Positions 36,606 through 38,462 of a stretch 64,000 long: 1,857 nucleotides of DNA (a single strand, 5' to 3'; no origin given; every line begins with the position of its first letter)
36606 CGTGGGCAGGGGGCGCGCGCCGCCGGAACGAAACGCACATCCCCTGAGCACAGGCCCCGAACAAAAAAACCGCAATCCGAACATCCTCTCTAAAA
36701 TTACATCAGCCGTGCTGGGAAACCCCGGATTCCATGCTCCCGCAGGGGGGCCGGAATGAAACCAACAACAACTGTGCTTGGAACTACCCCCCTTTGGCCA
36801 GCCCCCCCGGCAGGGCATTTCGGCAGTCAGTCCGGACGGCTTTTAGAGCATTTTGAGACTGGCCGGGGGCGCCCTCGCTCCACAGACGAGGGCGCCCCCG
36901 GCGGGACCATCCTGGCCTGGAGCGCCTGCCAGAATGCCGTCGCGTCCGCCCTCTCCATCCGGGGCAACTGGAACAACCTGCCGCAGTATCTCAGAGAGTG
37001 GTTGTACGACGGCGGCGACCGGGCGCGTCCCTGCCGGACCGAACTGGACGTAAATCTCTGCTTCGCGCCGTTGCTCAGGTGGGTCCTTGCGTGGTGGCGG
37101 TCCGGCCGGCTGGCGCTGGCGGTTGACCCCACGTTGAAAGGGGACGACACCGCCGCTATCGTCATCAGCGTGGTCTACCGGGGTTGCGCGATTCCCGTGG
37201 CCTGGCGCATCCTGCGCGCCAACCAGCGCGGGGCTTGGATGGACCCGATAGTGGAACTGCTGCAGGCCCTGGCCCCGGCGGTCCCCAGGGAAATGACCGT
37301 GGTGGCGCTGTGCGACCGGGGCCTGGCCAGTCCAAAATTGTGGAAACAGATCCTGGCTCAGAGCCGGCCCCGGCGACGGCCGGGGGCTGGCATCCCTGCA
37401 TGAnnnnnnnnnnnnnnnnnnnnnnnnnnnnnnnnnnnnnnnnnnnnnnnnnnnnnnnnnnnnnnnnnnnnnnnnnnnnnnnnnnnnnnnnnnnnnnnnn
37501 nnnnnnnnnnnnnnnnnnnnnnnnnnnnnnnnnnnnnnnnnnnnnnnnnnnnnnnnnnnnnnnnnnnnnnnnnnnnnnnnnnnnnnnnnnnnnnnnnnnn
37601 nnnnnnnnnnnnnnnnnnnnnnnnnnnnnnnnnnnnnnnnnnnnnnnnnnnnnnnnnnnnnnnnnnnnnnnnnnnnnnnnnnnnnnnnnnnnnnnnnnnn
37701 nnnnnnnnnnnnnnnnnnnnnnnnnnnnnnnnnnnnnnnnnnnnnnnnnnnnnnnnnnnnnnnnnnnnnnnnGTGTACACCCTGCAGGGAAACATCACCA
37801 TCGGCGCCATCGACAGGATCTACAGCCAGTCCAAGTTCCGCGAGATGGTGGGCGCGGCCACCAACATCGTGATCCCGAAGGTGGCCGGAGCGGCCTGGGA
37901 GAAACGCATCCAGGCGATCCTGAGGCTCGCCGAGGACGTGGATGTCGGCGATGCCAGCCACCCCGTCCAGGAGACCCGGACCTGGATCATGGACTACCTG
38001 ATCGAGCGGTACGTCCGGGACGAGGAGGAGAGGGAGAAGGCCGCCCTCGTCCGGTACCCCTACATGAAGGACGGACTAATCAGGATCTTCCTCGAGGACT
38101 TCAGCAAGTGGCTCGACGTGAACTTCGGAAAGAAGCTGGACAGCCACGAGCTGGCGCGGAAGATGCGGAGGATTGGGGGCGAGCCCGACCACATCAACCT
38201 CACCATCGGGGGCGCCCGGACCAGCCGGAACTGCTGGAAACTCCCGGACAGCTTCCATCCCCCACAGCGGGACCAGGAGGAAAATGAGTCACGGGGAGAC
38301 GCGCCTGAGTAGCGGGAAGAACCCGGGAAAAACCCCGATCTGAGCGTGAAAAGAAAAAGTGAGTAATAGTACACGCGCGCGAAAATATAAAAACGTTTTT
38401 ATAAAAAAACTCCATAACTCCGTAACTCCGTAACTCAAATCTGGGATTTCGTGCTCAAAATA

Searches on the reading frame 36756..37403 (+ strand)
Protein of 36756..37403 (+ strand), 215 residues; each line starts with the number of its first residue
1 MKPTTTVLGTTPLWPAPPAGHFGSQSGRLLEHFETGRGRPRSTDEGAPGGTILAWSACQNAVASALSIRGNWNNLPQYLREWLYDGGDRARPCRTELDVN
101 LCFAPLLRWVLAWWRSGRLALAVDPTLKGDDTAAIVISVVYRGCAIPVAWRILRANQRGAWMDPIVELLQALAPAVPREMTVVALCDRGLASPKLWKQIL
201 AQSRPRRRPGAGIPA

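Call 12: search_protein_families(library=pfam, proteins=[window:36756-37403:+], max_evalue=0.01)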
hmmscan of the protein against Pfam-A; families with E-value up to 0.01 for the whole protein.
window:36756-37403:+ (215 aa): 0 families

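Call 51: search_protein_families(library=phrogs, proteins=[window:36756-37403:+], max_evalue=0.01)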
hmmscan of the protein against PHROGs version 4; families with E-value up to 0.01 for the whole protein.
window:36756-37403:+ (215 aa): 1 family
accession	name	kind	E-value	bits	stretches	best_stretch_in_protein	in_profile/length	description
phrog_15546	-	unknown function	0.0073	17.2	0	134-192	46-103/130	-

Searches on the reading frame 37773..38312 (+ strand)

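Call 12: search_protein_families(library=pfam, proteins=[window:37773-38312:+], max_evalue=0.01)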
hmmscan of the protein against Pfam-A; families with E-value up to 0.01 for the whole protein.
window:37773-38312:+ (179 aa): 0 families

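Call 51: search_protein_families(library=phrogs, proteins=[window:37773-38312:+], max_evalue=0.01)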
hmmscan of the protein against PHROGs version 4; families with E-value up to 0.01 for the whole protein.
window:37773-38312:+ (179 aa): 2 families
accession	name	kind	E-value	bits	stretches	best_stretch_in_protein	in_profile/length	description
phrog_823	-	unknown function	0.00093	20.2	1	65-121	47-103/109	-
phrog_21866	-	DNA, RNA and nucleotide metabolism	0.0033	17.8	1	9-89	369-447/538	primase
